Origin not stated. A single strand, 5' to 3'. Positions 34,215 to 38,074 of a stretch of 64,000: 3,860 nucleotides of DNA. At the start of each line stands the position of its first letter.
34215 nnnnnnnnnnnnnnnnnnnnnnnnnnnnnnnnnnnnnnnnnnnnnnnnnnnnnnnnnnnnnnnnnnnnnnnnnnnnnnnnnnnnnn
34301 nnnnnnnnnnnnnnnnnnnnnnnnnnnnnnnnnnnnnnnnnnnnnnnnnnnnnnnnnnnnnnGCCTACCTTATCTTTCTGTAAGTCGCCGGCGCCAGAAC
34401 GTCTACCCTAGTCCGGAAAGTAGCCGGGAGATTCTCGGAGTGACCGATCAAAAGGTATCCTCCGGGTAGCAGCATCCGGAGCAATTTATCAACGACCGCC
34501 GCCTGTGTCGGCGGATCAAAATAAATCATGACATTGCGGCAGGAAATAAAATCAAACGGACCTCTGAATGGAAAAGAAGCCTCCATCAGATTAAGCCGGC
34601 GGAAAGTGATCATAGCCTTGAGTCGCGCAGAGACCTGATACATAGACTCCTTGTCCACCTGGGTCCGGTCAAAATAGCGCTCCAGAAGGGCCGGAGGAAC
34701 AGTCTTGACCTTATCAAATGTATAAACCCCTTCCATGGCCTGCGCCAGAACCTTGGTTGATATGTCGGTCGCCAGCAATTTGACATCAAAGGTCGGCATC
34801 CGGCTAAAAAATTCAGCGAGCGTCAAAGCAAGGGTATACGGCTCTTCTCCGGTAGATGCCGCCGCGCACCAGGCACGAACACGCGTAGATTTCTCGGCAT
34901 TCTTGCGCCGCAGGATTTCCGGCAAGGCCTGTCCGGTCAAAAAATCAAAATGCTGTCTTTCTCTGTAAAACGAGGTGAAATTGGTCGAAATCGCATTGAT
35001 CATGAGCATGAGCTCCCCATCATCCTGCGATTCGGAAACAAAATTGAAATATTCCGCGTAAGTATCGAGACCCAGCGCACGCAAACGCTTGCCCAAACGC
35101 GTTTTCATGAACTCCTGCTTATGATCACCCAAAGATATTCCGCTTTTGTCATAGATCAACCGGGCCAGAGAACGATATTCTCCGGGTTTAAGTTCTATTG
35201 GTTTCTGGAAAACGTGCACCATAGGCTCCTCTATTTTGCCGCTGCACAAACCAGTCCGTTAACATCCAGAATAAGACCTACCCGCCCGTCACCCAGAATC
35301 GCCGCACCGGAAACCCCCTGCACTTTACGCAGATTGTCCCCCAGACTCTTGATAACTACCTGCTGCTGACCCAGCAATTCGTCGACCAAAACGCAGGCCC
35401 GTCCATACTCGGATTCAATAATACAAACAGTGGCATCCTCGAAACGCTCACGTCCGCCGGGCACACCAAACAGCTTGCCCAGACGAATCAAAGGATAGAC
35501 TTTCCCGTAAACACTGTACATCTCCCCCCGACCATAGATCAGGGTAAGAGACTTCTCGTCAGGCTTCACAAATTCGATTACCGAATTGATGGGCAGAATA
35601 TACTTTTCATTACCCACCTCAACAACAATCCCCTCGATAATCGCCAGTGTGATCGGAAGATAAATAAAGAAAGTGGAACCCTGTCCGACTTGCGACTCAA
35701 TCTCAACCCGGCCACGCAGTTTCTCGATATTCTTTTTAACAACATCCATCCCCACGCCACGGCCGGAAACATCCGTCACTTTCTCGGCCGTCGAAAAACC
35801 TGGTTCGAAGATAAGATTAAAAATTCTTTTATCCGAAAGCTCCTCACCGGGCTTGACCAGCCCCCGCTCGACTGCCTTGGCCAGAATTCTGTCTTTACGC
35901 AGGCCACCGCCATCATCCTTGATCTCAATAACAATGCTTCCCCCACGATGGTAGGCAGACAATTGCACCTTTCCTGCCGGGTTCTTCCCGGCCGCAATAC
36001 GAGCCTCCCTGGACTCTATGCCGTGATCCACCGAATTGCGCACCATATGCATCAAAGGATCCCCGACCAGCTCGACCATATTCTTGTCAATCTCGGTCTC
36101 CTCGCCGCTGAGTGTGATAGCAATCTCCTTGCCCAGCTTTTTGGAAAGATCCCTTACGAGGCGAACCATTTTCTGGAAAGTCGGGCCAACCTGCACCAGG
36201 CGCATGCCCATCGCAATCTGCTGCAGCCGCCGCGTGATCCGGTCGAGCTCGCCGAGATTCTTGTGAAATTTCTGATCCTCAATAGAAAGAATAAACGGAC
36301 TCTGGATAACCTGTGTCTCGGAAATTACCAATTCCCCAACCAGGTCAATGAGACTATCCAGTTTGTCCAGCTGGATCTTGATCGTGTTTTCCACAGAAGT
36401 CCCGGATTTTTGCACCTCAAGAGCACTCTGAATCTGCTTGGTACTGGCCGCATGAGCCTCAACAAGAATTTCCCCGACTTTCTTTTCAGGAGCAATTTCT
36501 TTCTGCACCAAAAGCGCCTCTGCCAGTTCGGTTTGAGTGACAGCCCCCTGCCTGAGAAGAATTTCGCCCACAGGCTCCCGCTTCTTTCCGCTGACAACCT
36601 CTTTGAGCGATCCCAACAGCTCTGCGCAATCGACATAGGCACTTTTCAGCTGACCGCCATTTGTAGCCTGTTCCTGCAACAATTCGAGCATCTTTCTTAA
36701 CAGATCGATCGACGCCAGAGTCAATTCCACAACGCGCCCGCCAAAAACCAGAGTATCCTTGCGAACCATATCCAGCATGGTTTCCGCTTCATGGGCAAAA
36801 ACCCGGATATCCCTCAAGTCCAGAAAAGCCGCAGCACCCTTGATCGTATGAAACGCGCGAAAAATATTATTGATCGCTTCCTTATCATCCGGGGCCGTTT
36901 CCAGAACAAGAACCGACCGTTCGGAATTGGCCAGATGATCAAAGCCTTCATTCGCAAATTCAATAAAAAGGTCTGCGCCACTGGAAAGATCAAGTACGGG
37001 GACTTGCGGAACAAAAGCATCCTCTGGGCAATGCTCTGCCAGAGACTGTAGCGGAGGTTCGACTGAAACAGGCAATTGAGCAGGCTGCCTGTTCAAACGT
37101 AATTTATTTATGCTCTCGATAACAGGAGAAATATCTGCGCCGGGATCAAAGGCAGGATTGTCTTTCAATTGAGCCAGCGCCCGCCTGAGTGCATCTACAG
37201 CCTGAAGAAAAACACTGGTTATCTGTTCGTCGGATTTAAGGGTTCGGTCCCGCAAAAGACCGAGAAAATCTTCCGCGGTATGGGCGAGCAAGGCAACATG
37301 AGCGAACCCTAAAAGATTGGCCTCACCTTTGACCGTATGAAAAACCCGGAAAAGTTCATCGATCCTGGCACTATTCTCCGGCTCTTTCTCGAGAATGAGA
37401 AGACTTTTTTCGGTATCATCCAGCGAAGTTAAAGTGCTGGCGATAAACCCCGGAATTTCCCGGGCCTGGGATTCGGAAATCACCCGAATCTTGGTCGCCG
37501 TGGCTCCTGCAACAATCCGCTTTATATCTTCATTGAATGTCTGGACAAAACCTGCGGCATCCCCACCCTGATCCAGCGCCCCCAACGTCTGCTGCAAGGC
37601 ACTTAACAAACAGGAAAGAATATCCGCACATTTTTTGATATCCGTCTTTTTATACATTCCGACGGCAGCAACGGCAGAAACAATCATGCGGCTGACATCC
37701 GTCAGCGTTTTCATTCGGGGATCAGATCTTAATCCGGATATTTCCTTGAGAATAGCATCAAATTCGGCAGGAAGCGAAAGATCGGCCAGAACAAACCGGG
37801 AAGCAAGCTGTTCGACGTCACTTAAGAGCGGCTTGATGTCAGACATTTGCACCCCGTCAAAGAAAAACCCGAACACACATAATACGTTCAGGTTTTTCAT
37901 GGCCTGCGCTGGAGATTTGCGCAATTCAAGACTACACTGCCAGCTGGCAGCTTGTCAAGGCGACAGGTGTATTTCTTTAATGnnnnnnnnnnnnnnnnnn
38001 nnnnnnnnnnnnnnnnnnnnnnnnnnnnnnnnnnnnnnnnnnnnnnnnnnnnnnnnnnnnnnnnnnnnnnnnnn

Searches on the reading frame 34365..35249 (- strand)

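Call 7: search_protein_families(library=pfam, proteins=[window:34365-35249:-], max_evalue=0.01)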
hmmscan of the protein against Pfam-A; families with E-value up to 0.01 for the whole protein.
window:34365-35249:- (294 aa): 6 families
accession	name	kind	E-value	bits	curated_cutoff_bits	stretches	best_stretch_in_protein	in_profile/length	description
PF01739.24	CheR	-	1.8e-58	197.6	27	1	90-278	1-182/195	CheR methyltransferase, SAM binding domain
PF03705.20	CheR_N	-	1.4e-15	57.1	27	1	24-73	2-51/53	CheR methyltransferase, all-alpha domain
PF13649.12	Methyltransf_25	-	2e-06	28.8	27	1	207-264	38-97/97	Methyltransferase domain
PF13489.12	Methyltransf_23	-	0.00012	22.3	27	1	226-268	70-116/164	Methyltransferase domain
PF08241.18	Methyltransf_11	-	0.00025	22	21.2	1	207-268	35-95/95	Methyltransferase domain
PF08242.18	Methyltransf_12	-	0.00097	20.3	30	0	214-266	51-98/98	Methyltransferase domain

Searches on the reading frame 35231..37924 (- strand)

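Call 7: search_protein_families(library=pfam, proteins=[window:35231-37924:-], max_evalue=0.01)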
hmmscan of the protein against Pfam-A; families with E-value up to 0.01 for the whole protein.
window:35231-37924:- (897 aa): 4 families
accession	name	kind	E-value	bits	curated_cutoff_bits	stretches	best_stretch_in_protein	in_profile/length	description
PF01584.24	CheW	-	1.7e-25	89.7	23.5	1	764-892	1-134/138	CheW-like domain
PF01627.28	Hpt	-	1.1e-21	77.3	24.6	2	322-418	5-83/84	Hpt domain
PF02518.31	HATPase_c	-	1.7e-17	64.3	26.4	1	622-758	4-109/111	Histidine kinase-, DNA gyrase B-, and HSP90-like ATPase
PF02895.20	H-kinase_dim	-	1.4e-13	51.5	23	1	513-573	2-67/68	Signal transducing histidine kinase, homodimeric domain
